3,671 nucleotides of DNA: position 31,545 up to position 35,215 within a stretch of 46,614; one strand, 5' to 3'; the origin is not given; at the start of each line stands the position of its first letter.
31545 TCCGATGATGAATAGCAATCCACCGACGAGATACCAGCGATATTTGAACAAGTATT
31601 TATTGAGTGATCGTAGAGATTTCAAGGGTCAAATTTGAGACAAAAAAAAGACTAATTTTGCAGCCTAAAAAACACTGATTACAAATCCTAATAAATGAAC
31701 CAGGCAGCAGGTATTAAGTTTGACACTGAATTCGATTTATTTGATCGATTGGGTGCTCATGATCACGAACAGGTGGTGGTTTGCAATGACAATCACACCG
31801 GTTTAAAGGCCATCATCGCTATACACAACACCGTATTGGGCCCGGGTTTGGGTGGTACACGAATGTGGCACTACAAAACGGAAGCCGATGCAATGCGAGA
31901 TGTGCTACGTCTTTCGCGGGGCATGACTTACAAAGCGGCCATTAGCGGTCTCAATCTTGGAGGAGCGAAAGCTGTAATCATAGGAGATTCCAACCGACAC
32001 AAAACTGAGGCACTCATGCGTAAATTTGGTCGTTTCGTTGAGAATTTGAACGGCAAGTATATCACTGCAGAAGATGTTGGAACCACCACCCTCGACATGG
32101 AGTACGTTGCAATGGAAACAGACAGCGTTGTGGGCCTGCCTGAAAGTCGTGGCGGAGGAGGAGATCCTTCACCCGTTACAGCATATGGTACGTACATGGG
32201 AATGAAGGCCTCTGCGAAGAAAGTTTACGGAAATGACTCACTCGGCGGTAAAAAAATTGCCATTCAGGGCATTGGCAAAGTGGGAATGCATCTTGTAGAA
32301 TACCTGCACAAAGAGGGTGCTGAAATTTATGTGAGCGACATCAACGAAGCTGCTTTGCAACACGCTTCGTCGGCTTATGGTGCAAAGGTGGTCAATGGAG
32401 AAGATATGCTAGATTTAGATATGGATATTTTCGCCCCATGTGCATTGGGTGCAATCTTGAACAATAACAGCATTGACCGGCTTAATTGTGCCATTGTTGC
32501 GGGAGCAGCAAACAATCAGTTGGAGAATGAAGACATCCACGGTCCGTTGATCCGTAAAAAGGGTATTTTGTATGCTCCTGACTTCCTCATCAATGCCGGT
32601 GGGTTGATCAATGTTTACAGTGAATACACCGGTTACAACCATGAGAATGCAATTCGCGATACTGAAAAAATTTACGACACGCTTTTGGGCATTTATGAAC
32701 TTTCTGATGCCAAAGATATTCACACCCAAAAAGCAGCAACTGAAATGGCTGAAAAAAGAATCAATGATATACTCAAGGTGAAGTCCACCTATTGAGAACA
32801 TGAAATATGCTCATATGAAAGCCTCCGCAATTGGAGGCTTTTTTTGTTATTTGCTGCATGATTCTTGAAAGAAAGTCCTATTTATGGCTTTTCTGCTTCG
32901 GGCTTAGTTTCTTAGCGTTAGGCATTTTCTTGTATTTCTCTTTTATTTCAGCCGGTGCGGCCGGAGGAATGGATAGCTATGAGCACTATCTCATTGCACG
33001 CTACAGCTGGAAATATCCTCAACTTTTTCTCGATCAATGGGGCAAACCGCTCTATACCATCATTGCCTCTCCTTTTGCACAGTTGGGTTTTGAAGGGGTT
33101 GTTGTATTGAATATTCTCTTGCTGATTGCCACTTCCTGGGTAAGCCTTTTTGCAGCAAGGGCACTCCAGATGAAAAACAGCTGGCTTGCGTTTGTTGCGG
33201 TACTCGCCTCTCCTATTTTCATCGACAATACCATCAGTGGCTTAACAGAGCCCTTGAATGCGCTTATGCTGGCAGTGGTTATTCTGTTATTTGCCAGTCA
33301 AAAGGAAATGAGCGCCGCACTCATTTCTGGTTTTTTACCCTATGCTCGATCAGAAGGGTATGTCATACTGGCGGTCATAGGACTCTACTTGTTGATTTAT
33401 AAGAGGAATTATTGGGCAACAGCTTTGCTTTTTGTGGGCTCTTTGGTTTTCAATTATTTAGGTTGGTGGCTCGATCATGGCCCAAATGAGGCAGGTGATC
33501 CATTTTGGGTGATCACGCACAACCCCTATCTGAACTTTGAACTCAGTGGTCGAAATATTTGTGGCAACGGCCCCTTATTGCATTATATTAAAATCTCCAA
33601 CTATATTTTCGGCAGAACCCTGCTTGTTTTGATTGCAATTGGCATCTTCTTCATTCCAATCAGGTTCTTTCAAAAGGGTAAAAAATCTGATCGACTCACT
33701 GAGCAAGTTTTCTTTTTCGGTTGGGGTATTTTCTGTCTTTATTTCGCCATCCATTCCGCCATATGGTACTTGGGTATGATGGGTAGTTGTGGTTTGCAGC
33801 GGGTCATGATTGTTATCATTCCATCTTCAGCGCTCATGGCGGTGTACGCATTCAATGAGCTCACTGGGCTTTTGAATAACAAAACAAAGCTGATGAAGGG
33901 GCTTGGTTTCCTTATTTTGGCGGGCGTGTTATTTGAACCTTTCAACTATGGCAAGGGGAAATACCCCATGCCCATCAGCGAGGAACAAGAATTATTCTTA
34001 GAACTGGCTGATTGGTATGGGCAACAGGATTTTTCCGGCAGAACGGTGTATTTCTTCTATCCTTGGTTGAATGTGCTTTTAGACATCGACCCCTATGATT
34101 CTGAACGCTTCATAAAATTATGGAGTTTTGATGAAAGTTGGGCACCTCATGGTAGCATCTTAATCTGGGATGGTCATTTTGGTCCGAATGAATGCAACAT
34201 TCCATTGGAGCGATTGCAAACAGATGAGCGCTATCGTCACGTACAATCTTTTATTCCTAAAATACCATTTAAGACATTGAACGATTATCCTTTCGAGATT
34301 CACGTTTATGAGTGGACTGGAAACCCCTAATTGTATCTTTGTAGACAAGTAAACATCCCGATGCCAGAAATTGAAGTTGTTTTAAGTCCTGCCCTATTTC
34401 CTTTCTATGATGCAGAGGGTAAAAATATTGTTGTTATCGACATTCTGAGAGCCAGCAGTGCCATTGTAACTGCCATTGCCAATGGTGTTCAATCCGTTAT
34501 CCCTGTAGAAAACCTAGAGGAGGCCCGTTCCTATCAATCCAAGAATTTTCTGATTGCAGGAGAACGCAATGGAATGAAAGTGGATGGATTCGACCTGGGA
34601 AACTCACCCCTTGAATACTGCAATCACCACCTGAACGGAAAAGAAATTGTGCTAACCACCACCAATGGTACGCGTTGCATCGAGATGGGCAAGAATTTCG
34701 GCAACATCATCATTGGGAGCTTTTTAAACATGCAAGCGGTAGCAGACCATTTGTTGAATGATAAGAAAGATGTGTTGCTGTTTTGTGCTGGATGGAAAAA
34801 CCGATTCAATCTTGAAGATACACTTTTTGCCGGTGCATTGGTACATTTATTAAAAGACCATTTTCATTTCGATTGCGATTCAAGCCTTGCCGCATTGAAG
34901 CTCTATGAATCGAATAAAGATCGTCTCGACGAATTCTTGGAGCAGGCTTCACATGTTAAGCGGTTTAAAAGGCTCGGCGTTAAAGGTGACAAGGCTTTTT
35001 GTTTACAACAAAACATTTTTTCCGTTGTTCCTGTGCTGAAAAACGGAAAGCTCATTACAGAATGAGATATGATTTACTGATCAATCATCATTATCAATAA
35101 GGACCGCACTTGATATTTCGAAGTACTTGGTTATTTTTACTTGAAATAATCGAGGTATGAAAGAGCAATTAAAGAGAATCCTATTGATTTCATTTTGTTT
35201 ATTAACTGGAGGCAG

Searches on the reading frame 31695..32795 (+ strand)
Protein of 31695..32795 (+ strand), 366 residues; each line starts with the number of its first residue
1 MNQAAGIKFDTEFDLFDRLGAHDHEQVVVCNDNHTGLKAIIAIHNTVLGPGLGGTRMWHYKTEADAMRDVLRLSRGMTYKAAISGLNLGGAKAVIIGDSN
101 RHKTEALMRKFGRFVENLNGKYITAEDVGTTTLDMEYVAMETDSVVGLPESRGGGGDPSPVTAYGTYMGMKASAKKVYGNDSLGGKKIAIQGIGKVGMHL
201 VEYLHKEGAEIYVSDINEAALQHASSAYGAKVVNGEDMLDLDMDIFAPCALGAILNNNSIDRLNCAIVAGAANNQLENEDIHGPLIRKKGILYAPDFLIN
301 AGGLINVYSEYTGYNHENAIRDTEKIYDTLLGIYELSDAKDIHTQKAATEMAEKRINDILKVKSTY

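Call 87: search_protein_families(library=pfam, proteins=[window:31695-32795:+], max_evalue=0.00001)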
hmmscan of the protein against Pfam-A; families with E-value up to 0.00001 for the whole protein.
window:31695-32795:+ (366 aa): 2 families
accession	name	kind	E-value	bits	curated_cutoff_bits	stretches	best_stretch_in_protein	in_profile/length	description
PF02812.23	ELFV_dehydrog_N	-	1.1e-30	106.5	25.3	1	24-142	1-127/129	Glu/Leu/Phe/Val dehydrogenase, dimerisation domain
PF00208.27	ELFV_dehydrog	-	3.6e-19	69.9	23.4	1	226-333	95-202/241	Glutamate/Leucine/Phenylalanine/Valine dehydrogenase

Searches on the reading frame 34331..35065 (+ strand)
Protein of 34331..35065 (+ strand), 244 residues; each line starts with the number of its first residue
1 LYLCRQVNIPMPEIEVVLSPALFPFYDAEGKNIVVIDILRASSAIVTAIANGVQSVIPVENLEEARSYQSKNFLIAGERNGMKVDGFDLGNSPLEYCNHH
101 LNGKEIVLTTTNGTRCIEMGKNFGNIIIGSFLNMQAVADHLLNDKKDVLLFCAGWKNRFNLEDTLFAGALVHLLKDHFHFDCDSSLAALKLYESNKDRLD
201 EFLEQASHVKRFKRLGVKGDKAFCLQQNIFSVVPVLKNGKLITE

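Call 87: search_protein_families(library=pfam, proteins=[window:34331-35065:+], max_evalue=0.00001)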
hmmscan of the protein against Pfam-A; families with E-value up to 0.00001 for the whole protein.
window:34331-35065:+ (244 aa): 1 family
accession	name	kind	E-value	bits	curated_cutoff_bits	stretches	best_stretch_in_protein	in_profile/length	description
PF04029.19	2-ph_phosp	-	2.9e-78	262.6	26.4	1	27-238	11-225/226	2-phosphosulpholactate phosphatase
